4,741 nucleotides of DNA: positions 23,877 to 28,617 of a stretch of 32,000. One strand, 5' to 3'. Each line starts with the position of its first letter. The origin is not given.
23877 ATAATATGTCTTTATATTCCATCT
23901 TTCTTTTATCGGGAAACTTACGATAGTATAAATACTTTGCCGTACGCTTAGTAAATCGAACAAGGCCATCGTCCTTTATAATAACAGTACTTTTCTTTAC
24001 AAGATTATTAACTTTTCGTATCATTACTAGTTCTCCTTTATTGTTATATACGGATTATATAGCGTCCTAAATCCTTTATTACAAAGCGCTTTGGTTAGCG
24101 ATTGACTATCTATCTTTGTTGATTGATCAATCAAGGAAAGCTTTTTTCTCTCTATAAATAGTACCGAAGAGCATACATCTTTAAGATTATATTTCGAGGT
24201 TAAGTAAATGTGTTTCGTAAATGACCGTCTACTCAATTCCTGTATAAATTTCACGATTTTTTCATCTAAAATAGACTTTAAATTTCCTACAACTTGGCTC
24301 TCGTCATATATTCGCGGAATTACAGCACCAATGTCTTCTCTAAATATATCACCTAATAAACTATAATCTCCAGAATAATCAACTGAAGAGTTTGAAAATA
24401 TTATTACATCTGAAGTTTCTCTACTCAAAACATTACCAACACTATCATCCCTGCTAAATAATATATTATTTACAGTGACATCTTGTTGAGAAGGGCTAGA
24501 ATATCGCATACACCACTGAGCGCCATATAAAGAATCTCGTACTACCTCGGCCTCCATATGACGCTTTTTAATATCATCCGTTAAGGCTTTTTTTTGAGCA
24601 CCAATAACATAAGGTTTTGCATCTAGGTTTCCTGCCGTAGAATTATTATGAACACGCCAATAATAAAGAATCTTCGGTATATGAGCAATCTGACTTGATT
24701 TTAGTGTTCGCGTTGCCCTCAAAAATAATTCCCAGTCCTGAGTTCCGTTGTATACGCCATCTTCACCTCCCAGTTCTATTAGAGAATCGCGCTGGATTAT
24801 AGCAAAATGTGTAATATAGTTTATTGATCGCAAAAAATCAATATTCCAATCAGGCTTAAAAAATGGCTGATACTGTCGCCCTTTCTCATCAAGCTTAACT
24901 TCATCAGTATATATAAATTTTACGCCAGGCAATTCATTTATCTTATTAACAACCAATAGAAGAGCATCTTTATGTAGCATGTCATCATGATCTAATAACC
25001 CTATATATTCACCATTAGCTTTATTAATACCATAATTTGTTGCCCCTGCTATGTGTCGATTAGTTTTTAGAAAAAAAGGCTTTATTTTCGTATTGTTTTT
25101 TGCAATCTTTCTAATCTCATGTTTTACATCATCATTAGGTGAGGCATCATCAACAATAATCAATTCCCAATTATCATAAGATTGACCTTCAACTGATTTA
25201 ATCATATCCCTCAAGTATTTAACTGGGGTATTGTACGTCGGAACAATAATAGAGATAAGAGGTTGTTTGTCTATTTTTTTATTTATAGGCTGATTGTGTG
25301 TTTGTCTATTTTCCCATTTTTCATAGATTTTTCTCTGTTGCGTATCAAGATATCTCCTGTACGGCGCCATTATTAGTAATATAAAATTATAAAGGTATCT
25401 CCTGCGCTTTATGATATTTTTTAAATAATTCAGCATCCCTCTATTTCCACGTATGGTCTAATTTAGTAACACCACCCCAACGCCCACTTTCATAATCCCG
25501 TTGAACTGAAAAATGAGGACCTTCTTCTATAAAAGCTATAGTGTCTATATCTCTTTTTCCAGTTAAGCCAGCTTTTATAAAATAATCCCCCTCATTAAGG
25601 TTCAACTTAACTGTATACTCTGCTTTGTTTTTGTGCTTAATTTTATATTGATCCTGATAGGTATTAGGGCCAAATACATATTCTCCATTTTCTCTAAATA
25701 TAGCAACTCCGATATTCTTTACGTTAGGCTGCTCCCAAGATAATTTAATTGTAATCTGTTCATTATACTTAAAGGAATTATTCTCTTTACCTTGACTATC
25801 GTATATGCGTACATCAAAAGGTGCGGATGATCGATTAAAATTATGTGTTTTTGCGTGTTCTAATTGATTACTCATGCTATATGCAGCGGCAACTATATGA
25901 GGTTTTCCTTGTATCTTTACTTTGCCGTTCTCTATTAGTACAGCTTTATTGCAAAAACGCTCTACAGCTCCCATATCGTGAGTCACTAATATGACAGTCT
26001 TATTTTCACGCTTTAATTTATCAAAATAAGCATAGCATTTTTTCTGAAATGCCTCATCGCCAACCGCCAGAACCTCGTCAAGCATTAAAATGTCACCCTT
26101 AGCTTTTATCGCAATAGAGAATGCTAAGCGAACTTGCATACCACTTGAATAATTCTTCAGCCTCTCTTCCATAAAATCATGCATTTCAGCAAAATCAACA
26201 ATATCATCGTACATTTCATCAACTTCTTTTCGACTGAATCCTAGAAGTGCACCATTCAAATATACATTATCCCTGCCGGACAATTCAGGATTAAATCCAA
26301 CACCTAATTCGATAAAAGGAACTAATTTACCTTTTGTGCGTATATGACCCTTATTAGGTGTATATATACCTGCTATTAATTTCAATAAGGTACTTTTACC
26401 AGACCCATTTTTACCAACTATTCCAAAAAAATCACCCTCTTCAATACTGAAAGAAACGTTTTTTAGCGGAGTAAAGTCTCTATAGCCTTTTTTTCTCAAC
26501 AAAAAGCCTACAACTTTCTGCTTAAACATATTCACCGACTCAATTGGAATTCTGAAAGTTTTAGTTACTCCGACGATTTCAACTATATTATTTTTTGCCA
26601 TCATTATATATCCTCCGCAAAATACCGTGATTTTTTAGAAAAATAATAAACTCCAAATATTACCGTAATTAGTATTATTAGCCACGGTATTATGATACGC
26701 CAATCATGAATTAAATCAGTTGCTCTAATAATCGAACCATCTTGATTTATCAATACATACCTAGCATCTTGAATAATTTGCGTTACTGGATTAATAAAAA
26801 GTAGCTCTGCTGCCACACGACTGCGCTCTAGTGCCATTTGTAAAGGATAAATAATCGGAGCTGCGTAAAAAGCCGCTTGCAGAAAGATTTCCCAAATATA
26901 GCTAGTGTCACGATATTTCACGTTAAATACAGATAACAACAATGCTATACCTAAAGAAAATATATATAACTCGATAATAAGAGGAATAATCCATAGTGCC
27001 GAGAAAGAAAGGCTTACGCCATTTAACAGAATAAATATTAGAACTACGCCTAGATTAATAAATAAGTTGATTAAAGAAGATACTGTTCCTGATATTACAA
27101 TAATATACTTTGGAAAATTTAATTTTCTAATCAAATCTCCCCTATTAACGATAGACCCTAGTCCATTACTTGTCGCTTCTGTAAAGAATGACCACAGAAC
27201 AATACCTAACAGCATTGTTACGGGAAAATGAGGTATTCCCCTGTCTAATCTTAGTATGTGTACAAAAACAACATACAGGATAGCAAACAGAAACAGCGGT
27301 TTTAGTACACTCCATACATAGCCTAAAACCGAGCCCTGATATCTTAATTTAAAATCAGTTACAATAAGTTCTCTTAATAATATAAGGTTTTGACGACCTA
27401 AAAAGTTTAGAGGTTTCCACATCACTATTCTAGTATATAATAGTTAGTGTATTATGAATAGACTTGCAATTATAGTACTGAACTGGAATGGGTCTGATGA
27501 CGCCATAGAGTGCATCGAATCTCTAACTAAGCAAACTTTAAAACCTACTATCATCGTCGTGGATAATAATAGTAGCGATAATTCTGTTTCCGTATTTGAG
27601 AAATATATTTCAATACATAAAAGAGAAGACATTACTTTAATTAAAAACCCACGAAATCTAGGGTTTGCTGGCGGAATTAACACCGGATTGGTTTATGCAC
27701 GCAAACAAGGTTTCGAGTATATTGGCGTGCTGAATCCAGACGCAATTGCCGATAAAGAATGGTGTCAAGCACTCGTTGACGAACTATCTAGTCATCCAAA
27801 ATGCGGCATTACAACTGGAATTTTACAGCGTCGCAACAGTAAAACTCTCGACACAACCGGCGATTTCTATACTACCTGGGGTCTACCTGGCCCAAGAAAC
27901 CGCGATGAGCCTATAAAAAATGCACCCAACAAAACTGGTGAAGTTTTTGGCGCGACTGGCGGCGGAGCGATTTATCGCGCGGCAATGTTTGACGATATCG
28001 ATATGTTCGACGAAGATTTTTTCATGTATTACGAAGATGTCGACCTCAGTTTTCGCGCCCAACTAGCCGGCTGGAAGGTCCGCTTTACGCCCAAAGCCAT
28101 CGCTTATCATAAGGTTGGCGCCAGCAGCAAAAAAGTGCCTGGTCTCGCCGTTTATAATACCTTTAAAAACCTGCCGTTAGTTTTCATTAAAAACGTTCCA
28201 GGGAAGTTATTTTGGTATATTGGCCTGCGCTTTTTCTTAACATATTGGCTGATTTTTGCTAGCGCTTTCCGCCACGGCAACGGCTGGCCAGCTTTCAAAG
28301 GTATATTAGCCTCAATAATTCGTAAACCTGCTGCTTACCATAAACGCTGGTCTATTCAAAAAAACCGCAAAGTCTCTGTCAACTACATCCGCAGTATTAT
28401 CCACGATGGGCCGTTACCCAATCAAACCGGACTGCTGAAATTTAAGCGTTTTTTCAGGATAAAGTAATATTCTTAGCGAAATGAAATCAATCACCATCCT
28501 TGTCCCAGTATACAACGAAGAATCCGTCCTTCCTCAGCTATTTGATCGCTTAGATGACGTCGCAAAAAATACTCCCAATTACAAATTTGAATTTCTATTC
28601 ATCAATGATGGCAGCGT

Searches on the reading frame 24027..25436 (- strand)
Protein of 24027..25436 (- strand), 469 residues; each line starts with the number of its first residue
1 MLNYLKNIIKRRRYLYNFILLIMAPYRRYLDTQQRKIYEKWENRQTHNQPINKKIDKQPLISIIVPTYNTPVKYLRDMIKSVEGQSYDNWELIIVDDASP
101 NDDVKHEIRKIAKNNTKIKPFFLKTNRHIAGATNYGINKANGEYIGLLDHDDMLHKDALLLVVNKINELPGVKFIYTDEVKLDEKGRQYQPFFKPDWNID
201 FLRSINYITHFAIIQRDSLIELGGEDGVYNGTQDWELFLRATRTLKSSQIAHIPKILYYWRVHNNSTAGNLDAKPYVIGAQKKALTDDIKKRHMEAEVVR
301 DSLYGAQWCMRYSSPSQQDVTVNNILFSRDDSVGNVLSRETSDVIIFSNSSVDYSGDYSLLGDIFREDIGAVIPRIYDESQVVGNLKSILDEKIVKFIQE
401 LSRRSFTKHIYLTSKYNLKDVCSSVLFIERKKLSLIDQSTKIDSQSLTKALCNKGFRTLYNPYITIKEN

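Call 7: search_protein_families(library=pfam, proteins=[window:24027-25436:-], max_evalue=0.001)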
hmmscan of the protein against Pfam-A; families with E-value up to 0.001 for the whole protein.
window:24027-25436:- (469 aa): 3 families
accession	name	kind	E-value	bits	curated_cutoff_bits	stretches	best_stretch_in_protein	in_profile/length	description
PF00535.33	Glycos_transf_2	-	1.8e-30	106.5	23.3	1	62-222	1-167/168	Glycosyl transferase family 2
PF10111.15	Glyco_tranf_2_2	-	2e-15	57.5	27.3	1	62-258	1-215/276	Glycosyltransferase like family 2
PF13641.12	Glyco_tranf_2_3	-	3e-05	24.6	27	1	59-184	2-127/230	Glycosyltransferase like family 2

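Call 38: search_protein_families(library=ncbifam, proteins=[window:24027-25436:-], max_evalue=0.01)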
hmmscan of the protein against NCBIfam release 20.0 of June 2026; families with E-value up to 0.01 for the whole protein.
window:24027-25436:- (469 aa): 23 families
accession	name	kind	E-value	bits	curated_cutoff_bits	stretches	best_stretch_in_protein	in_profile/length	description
NF047683.1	TeichurnBiosyTuaG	equivalog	2.5e-25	89.6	400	1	56-188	3-132/252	teichuronic acid biosynthesis protein TuaG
NF050050.1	ProtGlycPglI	equivalog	2.9e-19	69.6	500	1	59-168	2-110/306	GalNAc(5)-diNAcBac-PP-undecaprenol beta-1,3-glucosyltransferase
TIGR03937.1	PgaC_IcaA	equivalog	3.3e-19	69.1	422.3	1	38-172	24-156/407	poly-beta-1,6-N-acetyl-D-glucosamine synthase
NF053739.1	GlytfEpsEBac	equivalog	1e-16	60.8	450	1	59-218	1-159/265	glycosyltransferase EpsE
TIGR03111.1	glyc2_xrt_Gpos1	hypoth_equivalog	1.4e-14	53.8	363.95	1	48-173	38-163/439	TIGR03111 family XrtG-associated glycosyltransferase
NF007482.0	PRK10073.1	equivalog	2.4e-14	53.1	423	1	57-157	4-101/334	glycosyltransferase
NF007453.0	PRK10018.1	equivalog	3e-14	53.3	382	1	57-180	4-125/280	colanic acid biosynthesis glycosyltransferase WcaA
TIGR04017.1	WcaA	equivalog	4.3e-14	52.8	495.75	1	57-180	3-124/279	colanic acid biosynthesis glycosyltransferase WcaA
NF038299.1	EPS_HpsN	equivalog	1.3e-13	50.6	425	1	59-172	1-112/317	hormogonium polysaccharide biosynthesis glycosyltransferase HpsN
NF041875.1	EPS_EpsD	equivalog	1.8e-12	47.3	370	1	61-160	1-97/325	exopolysaccharide biosynthesis glycosyltransferase EpsD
TIGR01556.1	rhamnosyltran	subfamily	3.9e-09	36.1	200.55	1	67-195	2-126/281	rhamnosyltransferase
TIGR04242.1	nodulat_NodC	equivalog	6.3e-09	35.3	550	1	47-167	36-157/395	chitooligosaccharide synthase NodC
NF038302.1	EPS_HpsE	equivalog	2.2e-08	33.4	300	1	61-157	3-102/307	hormogonium polysaccharide biosynthesis glycosyltransferase HpsE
TIGR03965.1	mycofact_glyco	equivalog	4.5e-08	32.4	280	1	52-166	67-179/467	mycofactocin biosynthesis glycosyltransferase MftF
TIGR03030.1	CelA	equivalog_domain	2.7e-07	29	699.1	1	45-176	117-263/714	UDP-forming cellulose synthase catalytic subunit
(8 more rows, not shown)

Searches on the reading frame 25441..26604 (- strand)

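Call 7: search_protein_families(library=pfam, proteins=[window:25441-26604:-], max_evalue=0.001)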
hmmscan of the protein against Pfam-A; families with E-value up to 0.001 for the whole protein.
window:25441-26604:- (387 aa): 6 families
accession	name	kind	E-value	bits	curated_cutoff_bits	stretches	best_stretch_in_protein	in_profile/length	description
PF00005.33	ABC_tran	-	4.6e-22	79.5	25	1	47-178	1-135/137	ABC transporter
PF14524.12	Wzt_C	-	3.8e-15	56.6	30.4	1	264-369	14-132/143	Wzt C-terminal domain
PF13304.12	AAA_21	-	5.5e-05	23.8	27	0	59-80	1-22/304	AAA domain, putative AbiEii toxin, Type IV TA system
PF02463.25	SMC_N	-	9.8e-05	22.3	40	0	57-77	24-44/220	RecF/RecN/SMC N terminal domain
PF13476.12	AAA_23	-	0.00016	22.8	27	1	39-82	5-44/201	AAA domain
PF13555.12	AAA_29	-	0.0003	20.9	27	1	51-85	16-50/61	P-loop containing region of AAA domain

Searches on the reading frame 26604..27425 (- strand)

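Call 7: search_protein_families(library=pfam, proteins=[window:26604-27425:-], max_evalue=0.001)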
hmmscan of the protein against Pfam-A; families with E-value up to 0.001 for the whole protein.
window:26604-27425:- (273 aa): 1 family
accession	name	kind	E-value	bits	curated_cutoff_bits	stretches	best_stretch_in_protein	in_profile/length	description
PF01061.29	ABC2_membrane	-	2e-11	44.3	26.9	1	18-224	4-209/211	ABC-2 type transporter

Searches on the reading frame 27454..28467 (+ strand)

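Call 7: search_protein_families(library=pfam, proteins=[window:27454-28467:+], max_evalue=0.001)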
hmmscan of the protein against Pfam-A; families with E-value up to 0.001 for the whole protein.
window:27454-28467:+ (337 aa): 3 families
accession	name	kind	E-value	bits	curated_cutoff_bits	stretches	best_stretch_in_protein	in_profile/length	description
PF00535.33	Glycos_transf_2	-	2.1e-24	86.8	23.3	1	6-182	2-167/168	Glycosyl transferase family 2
PF13641.12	Glyco_tranf_2_3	-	2.2e-14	54.5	27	1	3-227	2-219/230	Glycosyltransferase like family 2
PF13632.12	Glyco_trans_2_3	-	3.6e-09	37.1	27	1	90-221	2-125/198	Glycosyl transferase family group 2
